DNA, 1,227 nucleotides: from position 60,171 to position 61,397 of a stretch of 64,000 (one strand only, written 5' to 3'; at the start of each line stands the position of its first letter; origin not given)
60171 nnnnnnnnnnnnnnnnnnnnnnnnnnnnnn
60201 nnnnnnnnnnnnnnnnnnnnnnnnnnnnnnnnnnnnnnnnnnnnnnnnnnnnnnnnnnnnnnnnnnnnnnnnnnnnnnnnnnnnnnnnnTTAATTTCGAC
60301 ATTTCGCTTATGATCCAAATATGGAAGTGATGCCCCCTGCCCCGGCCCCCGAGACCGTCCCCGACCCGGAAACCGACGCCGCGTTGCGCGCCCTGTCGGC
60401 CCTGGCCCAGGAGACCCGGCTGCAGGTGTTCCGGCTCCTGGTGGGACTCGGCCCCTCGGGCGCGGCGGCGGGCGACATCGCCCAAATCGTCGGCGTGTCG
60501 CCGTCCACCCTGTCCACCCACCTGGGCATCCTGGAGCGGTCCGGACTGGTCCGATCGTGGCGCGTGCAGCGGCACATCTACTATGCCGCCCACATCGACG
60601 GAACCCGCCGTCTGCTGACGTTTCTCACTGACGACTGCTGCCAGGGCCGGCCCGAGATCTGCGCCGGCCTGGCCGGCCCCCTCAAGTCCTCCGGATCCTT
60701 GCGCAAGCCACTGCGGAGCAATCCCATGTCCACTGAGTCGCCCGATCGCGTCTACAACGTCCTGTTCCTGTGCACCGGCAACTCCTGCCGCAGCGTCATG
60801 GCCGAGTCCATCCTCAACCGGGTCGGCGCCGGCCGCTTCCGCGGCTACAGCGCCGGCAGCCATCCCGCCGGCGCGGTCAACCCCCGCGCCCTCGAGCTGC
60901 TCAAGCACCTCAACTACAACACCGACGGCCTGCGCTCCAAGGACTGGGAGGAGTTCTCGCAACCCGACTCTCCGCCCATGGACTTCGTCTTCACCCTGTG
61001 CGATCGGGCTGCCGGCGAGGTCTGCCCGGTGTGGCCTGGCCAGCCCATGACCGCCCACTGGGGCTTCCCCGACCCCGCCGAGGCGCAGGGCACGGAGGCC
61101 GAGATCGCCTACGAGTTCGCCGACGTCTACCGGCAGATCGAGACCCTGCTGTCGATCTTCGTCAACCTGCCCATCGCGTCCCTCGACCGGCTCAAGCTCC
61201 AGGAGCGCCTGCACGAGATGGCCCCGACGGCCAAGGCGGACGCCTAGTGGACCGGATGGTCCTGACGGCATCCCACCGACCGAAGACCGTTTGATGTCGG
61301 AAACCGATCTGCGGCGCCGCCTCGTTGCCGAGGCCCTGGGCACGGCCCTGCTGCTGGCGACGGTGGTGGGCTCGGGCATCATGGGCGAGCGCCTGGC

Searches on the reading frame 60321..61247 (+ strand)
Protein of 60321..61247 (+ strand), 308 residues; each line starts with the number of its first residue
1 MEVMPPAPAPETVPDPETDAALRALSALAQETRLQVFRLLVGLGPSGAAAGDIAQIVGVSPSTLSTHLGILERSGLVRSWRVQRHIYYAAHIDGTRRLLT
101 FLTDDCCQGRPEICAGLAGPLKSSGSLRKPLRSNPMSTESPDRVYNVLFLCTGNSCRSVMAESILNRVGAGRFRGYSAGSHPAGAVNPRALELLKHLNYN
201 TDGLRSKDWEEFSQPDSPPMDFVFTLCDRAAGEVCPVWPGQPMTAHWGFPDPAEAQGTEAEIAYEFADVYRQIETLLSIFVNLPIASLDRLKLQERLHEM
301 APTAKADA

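Call 77: search_protein_families(library=pfam, proteins=[window:60321-61247:+], max_evalue=0.00001)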
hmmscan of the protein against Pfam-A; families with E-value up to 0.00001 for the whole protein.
window:60321-61247:+ (308 aa): 3 families
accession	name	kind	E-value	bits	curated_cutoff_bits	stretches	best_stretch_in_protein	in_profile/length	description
PF01451.26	LMWPc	-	4.7e-18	66.2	23.2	1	147-278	1-141/144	Low molecular weight phosphotyrosine protein phosphatase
PF12840.13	HTH_20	-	1e-11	45.1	27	1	28-78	1-49/51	Helix-turn-helix domain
PF01022.26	HTH_5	-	2.1e-08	34.3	22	1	31-79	2-47/47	Bacterial regulatory protein, arsR family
